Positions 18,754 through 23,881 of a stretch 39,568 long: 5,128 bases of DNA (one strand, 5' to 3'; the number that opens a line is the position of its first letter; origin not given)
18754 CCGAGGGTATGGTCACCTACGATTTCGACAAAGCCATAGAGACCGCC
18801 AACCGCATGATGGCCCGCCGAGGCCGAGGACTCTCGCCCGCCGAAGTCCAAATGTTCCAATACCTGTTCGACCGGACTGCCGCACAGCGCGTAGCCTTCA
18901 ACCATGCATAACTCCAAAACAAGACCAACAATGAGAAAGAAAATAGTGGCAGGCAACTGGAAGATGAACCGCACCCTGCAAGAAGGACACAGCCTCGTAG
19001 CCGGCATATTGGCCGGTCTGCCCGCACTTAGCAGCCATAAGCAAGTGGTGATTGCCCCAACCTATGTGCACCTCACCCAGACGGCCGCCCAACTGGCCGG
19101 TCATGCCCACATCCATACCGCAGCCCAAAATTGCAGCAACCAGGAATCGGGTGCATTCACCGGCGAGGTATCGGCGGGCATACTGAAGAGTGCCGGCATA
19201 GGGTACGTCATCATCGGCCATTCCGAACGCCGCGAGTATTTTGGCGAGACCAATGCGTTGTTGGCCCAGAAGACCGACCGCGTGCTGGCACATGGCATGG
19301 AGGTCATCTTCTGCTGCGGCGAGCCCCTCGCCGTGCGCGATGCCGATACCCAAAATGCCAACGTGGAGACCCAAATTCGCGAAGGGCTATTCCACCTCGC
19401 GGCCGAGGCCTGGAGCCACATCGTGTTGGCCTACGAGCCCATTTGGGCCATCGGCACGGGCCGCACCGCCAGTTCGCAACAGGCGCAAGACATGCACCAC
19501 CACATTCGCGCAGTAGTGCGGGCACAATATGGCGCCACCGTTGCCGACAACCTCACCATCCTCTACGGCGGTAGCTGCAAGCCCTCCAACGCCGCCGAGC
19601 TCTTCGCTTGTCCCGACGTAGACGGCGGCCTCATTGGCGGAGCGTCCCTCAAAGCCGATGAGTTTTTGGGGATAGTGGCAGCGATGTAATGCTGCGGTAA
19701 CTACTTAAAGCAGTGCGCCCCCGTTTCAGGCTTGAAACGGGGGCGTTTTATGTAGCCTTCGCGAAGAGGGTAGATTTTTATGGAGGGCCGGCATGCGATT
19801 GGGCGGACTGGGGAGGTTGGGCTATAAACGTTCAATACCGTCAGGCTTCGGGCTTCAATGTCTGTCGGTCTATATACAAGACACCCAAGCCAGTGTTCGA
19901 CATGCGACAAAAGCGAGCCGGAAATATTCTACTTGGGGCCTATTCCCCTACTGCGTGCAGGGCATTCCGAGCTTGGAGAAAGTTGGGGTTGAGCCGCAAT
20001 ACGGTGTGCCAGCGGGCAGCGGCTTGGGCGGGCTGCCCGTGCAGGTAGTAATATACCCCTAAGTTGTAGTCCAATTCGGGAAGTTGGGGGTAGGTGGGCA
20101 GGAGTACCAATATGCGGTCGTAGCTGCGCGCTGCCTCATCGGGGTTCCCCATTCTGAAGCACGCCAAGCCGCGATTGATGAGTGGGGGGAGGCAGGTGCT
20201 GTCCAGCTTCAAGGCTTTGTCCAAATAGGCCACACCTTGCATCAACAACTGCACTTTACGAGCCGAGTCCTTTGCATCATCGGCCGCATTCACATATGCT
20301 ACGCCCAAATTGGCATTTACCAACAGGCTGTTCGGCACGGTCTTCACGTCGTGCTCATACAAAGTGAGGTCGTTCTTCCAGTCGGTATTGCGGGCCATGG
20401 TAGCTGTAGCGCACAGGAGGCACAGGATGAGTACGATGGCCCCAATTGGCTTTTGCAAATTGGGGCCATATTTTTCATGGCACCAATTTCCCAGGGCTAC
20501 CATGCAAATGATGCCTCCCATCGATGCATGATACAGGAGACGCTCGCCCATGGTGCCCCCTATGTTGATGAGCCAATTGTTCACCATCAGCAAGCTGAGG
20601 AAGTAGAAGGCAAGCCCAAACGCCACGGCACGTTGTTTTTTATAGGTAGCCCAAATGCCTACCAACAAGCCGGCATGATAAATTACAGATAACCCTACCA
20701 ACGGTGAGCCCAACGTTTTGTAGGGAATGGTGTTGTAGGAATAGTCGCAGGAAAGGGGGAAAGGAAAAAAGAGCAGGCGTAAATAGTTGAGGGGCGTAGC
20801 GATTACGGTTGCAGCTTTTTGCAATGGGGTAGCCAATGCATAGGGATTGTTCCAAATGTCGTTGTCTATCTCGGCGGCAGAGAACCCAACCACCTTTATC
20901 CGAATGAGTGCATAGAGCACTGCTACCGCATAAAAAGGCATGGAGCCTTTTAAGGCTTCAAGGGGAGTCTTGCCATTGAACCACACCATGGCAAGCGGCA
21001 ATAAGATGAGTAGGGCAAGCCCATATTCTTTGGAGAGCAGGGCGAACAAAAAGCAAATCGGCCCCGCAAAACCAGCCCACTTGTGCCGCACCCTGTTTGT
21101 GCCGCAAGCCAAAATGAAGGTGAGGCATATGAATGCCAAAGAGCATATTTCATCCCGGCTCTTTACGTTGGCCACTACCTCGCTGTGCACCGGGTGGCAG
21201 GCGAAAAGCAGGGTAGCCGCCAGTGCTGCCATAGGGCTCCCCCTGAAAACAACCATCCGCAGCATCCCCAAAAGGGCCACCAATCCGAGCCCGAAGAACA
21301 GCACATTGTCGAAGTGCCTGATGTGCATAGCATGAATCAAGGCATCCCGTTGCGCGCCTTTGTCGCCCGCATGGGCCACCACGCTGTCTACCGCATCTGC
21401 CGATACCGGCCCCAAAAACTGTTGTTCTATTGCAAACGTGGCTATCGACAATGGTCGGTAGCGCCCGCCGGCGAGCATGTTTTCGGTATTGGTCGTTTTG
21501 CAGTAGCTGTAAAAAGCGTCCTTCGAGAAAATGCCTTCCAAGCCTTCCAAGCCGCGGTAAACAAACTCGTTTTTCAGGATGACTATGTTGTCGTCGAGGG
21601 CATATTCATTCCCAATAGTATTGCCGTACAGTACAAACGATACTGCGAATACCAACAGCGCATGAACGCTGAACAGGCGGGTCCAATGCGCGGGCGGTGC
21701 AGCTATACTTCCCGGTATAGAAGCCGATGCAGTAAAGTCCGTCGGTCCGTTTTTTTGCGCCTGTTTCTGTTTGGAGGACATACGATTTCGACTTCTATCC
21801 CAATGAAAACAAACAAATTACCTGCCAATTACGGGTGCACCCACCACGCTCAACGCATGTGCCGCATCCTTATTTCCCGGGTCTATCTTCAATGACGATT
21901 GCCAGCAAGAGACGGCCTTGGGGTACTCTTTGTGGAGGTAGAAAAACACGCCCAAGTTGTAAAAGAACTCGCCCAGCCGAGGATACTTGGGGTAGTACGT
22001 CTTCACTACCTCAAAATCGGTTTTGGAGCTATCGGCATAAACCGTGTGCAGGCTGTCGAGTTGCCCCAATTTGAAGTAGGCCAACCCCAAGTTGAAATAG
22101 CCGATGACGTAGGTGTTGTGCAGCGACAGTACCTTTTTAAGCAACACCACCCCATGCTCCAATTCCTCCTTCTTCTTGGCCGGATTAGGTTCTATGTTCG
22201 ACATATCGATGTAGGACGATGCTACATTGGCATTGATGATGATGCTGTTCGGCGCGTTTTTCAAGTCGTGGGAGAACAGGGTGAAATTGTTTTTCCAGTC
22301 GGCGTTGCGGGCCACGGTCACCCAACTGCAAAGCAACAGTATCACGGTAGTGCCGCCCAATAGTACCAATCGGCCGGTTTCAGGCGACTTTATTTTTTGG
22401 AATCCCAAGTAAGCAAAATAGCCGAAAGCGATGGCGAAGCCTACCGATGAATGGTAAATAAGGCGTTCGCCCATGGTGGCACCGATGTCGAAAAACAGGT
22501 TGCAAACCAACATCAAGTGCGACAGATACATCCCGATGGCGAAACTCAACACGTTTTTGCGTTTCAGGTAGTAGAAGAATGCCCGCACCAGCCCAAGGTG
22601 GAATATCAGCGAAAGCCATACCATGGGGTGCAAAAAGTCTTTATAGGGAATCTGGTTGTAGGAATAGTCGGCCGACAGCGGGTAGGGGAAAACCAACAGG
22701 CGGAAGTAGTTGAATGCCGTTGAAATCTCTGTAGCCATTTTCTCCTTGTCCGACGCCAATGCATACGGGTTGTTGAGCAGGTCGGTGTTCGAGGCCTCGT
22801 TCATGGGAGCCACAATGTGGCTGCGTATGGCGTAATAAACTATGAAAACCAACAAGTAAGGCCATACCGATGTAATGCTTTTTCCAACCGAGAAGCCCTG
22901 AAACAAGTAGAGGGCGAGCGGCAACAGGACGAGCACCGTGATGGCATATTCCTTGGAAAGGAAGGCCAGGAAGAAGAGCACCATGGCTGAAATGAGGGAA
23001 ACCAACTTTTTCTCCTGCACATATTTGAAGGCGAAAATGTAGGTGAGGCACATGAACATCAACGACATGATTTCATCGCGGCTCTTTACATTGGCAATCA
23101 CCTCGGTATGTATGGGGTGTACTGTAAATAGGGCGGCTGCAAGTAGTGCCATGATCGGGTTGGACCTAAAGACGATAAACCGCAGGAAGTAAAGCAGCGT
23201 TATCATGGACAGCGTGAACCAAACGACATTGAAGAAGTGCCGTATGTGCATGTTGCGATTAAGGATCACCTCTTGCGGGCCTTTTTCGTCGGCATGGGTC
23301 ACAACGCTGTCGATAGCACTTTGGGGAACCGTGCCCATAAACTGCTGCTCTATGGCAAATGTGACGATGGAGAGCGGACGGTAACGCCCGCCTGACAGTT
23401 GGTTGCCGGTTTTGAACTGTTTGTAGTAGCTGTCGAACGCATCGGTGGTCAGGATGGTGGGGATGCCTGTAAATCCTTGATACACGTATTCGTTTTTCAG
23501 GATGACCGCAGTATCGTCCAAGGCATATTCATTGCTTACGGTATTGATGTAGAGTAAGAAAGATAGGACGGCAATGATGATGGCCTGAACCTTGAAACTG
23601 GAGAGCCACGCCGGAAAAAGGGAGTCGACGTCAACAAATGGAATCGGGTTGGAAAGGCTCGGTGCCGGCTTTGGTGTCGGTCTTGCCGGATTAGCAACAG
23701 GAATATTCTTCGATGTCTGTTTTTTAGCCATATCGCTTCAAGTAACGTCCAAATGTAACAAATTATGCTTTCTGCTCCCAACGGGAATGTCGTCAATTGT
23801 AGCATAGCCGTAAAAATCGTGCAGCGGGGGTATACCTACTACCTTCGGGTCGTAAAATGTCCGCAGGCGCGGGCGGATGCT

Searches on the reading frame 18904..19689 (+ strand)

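Call 50: search_protein_families(library=pfam, proteins=[window:18904-19689:+], max_evalue=0.0001)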
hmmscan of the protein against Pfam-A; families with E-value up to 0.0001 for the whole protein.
window:18904-19689:+ (261 aa): 1 family
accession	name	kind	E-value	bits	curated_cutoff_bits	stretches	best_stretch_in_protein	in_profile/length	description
PF00121.24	TIM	-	3.4e-89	299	20.1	1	13-260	1-244/245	Triosephosphate isomerase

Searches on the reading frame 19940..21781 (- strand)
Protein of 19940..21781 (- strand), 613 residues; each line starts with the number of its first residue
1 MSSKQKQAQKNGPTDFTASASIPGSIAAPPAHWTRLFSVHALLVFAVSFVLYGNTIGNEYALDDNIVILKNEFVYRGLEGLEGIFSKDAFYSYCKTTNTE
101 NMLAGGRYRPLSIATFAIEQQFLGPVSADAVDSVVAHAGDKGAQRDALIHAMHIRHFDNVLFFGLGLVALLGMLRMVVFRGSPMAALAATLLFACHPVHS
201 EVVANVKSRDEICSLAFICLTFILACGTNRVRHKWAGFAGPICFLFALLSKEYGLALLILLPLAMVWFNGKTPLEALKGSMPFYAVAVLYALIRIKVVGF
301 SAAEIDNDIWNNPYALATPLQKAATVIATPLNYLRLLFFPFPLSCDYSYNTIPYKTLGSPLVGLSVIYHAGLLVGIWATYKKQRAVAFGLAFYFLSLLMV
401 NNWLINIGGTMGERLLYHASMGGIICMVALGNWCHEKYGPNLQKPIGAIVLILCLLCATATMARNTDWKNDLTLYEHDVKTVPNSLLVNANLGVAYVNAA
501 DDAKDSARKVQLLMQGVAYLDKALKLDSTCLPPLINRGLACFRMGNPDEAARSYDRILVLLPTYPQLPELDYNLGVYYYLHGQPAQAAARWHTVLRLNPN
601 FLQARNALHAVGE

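Call 50: search_protein_families(library=pfam, proteins=[window:19940-21781:-], max_evalue=0.0001)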
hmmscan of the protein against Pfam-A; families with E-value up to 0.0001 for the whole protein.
window:19940-21781:- (613 aa): 4 families
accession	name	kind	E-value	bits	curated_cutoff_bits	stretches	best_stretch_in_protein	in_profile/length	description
PF07719.23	TPR_2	-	4.5e-12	45.5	27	0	534-563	4-33/34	Tetratricopeptide repeat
PF00515.34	TPR_1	-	2e-10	40.5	27.8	0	534-564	4-34/34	Tetratricopeptide repeat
PF13432.12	TPR_16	-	2.9e-05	24.9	32.7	0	513-565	13-65/65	Tetratricopeptide repeat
PF13428.12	TPR_14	-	7.3e-05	23.5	23.5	0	536-566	6-36/44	Tetratricopeptide repeat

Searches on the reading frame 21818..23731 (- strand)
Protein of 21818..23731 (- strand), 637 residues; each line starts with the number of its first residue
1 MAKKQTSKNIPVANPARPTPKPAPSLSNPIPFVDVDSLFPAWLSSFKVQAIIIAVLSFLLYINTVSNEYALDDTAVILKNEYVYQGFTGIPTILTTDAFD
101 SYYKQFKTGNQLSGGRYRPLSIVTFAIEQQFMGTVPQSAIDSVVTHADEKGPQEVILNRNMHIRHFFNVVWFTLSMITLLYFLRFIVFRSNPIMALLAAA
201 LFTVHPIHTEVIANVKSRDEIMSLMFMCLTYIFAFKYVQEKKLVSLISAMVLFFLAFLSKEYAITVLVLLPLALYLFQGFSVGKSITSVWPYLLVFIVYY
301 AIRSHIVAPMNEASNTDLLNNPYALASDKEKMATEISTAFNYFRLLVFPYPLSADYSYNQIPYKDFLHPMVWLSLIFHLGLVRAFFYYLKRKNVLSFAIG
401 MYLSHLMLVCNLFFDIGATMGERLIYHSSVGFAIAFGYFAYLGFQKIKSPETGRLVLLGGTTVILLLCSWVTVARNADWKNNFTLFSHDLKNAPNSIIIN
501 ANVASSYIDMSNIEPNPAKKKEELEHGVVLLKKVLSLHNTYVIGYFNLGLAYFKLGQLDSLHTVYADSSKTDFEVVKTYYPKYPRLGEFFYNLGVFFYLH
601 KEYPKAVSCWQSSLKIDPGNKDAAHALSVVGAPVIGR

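Call 50: search_protein_families(library=pfam, proteins=[window:21818-23731:-], max_evalue=0.0001)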
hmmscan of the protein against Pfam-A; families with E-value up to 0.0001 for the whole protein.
window:21818-23731:- (637 aa): 5 families
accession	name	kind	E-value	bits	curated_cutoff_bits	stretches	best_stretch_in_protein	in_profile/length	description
PF00515.34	TPR_1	-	1.3e-09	37.9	27.8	0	589-620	3-34/34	Tetratricopeptide repeat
PF13231.12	PMT_2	-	2.4e-08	34.8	26.1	1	166-303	26-155/160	Dolichyl-phosphate-mannose-protein mannosyltransferase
PF07719.23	TPR_2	-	7.2e-08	32.4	27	0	588-620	2-34/34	Tetratricopeptide repeat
PF13414.12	TPR_11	-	6.6e-07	29.4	26.8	0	528-556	14-42/42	TPR repeat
PF13431.12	TPR_17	-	7.4e-06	26.3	24.4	0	530-559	1-30/34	Tetratricopeptide repeat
